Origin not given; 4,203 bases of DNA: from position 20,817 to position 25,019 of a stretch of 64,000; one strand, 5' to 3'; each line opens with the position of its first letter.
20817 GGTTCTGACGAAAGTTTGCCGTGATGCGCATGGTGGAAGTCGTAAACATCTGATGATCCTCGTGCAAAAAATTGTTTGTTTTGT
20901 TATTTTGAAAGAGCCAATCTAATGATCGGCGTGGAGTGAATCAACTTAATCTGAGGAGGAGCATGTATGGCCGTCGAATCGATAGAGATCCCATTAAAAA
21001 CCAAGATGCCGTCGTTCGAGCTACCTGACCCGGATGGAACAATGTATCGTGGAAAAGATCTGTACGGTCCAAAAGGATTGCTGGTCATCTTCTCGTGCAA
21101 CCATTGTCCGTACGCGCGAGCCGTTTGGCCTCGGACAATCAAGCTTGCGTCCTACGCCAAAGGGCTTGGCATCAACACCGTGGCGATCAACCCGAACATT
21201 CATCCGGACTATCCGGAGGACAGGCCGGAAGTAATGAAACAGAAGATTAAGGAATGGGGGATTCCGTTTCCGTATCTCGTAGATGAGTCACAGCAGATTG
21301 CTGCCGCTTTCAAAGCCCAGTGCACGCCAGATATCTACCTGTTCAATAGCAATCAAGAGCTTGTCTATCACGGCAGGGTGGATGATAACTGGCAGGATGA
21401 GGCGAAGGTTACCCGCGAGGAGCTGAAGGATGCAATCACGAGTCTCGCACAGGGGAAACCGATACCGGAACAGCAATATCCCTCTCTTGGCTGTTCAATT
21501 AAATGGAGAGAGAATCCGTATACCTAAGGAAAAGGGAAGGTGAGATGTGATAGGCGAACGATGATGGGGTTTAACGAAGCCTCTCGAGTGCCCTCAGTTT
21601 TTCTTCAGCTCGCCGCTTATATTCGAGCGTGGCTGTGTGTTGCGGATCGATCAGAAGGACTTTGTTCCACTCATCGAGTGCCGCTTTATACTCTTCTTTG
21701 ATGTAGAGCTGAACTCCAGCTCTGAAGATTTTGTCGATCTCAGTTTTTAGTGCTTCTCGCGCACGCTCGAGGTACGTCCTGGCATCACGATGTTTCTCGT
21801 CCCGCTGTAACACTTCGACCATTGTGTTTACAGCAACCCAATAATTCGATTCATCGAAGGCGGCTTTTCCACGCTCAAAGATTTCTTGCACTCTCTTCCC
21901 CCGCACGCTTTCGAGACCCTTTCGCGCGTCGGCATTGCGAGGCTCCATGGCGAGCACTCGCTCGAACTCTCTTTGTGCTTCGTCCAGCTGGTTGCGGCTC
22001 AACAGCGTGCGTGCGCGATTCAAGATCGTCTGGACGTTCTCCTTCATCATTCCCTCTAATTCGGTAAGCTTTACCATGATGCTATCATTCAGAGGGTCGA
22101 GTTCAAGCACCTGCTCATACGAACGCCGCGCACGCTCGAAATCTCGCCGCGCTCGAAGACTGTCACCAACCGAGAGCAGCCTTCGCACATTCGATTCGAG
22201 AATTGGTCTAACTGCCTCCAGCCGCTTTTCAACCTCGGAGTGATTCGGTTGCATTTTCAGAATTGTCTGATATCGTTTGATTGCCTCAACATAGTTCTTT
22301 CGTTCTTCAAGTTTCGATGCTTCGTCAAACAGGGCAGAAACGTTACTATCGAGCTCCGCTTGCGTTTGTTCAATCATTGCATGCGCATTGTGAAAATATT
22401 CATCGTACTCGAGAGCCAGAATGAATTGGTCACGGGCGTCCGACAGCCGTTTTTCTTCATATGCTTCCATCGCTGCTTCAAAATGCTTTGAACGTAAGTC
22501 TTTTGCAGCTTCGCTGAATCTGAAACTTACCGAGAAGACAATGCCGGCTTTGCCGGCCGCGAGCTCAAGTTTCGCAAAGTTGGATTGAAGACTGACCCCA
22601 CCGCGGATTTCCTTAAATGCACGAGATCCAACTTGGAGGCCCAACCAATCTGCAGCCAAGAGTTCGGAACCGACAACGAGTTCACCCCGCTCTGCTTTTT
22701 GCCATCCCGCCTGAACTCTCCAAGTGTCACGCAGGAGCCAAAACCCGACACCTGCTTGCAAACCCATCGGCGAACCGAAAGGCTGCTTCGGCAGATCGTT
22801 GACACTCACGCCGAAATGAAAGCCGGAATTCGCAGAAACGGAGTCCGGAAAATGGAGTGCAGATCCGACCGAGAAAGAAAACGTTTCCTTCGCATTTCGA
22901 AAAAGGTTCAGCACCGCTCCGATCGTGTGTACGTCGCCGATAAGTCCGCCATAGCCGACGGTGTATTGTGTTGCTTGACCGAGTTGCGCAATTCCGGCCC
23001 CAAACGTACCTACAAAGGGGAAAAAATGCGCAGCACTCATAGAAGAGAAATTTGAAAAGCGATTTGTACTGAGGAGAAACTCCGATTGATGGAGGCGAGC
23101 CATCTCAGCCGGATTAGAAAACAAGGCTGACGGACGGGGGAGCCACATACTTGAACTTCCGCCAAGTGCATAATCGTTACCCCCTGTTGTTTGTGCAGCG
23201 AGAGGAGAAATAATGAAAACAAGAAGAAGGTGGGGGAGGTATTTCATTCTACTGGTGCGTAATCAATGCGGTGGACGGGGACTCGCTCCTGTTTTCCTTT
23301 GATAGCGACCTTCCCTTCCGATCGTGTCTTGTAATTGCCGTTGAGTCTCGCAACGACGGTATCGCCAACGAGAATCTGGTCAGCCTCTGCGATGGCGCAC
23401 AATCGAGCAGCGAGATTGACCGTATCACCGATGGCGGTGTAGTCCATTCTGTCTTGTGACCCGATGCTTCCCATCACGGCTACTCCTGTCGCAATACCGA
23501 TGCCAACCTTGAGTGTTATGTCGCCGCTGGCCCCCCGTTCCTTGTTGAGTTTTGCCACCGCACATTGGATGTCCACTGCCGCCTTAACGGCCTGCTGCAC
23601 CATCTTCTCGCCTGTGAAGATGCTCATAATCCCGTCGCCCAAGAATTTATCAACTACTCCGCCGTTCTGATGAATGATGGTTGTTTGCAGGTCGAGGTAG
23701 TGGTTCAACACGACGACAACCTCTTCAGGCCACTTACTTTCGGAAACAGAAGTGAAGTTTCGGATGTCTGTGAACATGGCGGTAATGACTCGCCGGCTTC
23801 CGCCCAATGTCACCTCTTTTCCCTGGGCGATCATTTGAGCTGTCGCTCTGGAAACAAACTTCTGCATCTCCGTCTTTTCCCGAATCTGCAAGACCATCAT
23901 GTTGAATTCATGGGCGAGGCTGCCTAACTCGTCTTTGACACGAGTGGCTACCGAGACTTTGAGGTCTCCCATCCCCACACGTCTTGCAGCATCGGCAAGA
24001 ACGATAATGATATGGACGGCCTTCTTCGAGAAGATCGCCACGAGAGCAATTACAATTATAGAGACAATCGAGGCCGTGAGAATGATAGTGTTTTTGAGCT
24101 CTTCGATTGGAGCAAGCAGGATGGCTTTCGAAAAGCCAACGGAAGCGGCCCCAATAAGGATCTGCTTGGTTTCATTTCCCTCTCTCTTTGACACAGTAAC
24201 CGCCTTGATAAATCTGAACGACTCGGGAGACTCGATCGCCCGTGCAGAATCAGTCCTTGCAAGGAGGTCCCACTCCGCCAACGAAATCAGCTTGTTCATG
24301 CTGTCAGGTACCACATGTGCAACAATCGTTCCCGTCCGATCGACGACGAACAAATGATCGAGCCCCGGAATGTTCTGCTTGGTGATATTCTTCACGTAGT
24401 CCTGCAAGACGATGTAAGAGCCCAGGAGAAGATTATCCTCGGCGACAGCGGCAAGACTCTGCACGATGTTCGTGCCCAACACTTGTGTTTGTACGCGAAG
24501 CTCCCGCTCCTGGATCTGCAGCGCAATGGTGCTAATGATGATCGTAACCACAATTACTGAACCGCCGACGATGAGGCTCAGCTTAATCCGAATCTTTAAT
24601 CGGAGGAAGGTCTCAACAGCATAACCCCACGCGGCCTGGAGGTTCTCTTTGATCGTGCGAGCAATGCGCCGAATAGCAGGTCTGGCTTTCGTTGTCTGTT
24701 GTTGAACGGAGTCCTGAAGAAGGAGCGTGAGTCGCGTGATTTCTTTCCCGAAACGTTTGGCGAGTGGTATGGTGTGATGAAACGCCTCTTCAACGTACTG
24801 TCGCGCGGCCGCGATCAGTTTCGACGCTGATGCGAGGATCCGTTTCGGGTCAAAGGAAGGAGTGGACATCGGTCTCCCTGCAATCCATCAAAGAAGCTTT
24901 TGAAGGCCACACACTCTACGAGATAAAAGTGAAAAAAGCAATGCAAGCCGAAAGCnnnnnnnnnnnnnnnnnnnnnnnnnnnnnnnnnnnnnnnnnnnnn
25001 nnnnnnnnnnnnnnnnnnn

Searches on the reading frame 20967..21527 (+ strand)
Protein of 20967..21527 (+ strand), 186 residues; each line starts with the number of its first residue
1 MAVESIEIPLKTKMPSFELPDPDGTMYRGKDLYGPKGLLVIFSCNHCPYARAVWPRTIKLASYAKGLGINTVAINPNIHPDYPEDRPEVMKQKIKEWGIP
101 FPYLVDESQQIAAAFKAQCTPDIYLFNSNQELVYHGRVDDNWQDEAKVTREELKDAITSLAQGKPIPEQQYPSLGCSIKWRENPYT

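Call 34: search_protein_families(library=ncbifam, proteins=[window:20967-21527:+], max_evalue=0.00001)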
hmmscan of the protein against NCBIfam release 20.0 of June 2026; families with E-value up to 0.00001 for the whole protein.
window:20967-21527:+ (186 aa): 1 family
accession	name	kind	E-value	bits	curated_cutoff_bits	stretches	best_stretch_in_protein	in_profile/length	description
NF002854.0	PRK03147.1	subfamily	9.7e-07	28.8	170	1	12-133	40-153/176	thiol-disulfide oxidoreductase ResA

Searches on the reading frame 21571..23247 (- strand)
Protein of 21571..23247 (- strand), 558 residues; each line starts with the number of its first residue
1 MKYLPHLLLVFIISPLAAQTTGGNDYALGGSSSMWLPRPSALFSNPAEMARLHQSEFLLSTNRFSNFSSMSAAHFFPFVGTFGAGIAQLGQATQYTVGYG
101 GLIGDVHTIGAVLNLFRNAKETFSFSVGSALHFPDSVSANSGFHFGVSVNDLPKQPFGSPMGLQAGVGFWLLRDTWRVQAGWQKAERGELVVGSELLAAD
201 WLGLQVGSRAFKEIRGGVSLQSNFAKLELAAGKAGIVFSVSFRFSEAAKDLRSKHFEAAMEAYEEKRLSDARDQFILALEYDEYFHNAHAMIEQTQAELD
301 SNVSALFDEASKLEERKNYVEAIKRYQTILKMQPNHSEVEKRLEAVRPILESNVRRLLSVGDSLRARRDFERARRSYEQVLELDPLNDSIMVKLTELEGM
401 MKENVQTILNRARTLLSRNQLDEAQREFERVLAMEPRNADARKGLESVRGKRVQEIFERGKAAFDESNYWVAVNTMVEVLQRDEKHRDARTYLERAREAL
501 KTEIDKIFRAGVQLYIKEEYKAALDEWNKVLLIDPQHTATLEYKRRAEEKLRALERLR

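Call 4: search_protein_families(library=pfam, proteins=[window:21571-23247:-])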
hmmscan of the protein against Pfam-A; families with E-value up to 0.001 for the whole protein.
window:21571-23247:- (558 aa): 15 families
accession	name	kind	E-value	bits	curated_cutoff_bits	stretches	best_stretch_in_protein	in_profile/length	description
PF07719.23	TPR_2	-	5.4e-18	64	27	0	360-387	7-34/34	Tetratricopeptide repeat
PF13428.12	TPR_14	-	3.9e-11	42.9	23.5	0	408-444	4-40/44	Tetratricopeptide repeat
PF00515.34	TPR_1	-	4.2e-11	42.6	27.8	0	361-385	8-32/34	Tetratricopeptide repeat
PF13414.12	TPR_11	-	1.5e-10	41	26.8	0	361-390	1-30/42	TPR repeat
PF13432.12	TPR_16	-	1.8e-10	41.5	32.7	1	409-445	1-37/65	Tetratricopeptide repeat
PF14559.12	TPR_19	-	2.4e-10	41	25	0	415-445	1-31/68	Tetratricopeptide repeat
PF25064.1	ARM_TT21_5th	-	3.2e-08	34.3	27.8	0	466-529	31-97/117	TT21 fifth ARM repeats domain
PF23914.1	TPR_CcmH_CycH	-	2e-07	31.4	42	0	280-337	98-155/158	Cytochrome c-type biogenesis protein H TPR domain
PF13424.12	TPR_12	-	2.4e-07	31.3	30.1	0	475-500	8-33/77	Tetratricopeptide repeat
PF13181.12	TPR_8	-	9.8e-07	28.9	25.7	0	360-385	7-32/34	Tetratricopeptide repeat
PF13431.12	TPR_17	-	1.1e-05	25.8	24.4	0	404-425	12-33/34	Tetratricopeptide repeat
PF14863.12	Alkyl_sulf_dimr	-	0.00016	22.5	26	0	454-501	70-117/139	Alkyl sulfatase dimerisation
PF13176.12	TPR_7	-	0.00047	20.5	27.9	0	358-384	3-29/36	Tetratricopeptide repeat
PF13174.12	TPR_6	-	0.00056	20.8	26.3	0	360-385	6-31/33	Tetratricopeptide repeat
PF13374.12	TPR_10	-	0.00093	19.6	27.5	0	407-434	4-31/42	Tetratricopeptide repeat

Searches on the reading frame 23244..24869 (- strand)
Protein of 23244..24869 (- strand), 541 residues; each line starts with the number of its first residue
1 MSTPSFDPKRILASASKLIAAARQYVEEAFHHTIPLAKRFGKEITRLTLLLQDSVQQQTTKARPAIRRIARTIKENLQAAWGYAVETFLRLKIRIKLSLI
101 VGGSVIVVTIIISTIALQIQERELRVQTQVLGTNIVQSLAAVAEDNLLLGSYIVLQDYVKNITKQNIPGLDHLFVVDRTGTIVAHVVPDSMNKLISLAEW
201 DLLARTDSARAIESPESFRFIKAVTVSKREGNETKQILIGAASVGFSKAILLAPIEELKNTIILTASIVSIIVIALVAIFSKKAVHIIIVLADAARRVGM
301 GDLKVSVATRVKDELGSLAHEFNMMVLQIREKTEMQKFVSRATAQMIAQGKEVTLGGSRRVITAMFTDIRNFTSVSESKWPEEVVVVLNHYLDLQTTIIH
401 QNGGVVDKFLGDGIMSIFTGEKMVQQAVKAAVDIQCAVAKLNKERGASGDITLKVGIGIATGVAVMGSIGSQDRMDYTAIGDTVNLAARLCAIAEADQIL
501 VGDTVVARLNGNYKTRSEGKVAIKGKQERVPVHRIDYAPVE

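Call 4: search_protein_families(library=pfam, proteins=[window:23244-24869:-])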
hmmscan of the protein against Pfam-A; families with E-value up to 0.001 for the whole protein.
window:23244-24869:- (541 aa): 3 families
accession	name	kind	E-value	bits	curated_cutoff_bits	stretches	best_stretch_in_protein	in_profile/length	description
PF00211.25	Guanylate_cyc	-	4.5e-23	82.2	21.9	1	362-528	9-175/183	Adenylate and Guanylate cyclase catalytic domain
PF00672.30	HAMP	-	3.8e-09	37.2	25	1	288-331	10-53/53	HAMP domain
PF17203.10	sCache_3_2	-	3.1e-06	27.7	28.4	1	122-189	4-72/140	Single cache domain 3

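Call 5: search_protein_families(library=ncbifam, proteins=[window:23244-24869:-])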
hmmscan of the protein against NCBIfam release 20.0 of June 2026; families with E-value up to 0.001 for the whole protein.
window:23244-24869:- (541 aa): 11 families
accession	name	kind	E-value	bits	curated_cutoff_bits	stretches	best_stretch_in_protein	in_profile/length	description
NF047496.1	HK_LIC11548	equivalog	1.7e-08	33.7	750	1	237-353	250-363/589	LIC_11548 family sensor histidine kinase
NF038263.1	prot_phos_SiaA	equivalog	4.7e-08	32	700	1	256-346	306-397/658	biofilm regulation protein phosphatase SiaA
NF007345.0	PRK09835.1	subfamily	1e-07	30.9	423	1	206-336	137-262/482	Cu(+)/Ag(+) sensor histidine kinase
TIGR03903.1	TOMM_kin_cyc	equivalog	1.9e-07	29.3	705.75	1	345-534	270-461/1267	TOMM system kinase/cyclase fusion protein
NF033092.0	HK_WalK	equivalog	3.4e-07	29.2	725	1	119-337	39-254/594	cell wall metabolism sensor histidine kinase WalK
NF041210.1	his_kin_PieS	equivalog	5.7e-07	28.9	850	1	263-348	169-255/474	two component system sensor histidine kinase PieS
NF040691.1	MtrAB_MtrB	equivalog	5.7e-05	22.3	450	1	255-336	183-264/507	MtrAB system histidine kinase MtrB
NF012163.2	BaeS_SmeS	equivalog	5.8e-05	22.2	500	1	263-337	170-241/457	sensor histidine kinase efflux regulator BaeS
NF038389.1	ArsS_fam_HK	equivalog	0.00015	21.4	250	1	256-338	126-208/403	ArsS family sensor histidine kinase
NF007837.0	PRK10549.1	equivalog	0.00058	18.7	603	1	264-336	168-240/466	envelope stress sensor histidine kinase BaeS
NF033090.1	HK_VanS_B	exception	0.00087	18.4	920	0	263-332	138-206/447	vancomycin resistance histidine kinase VanS-B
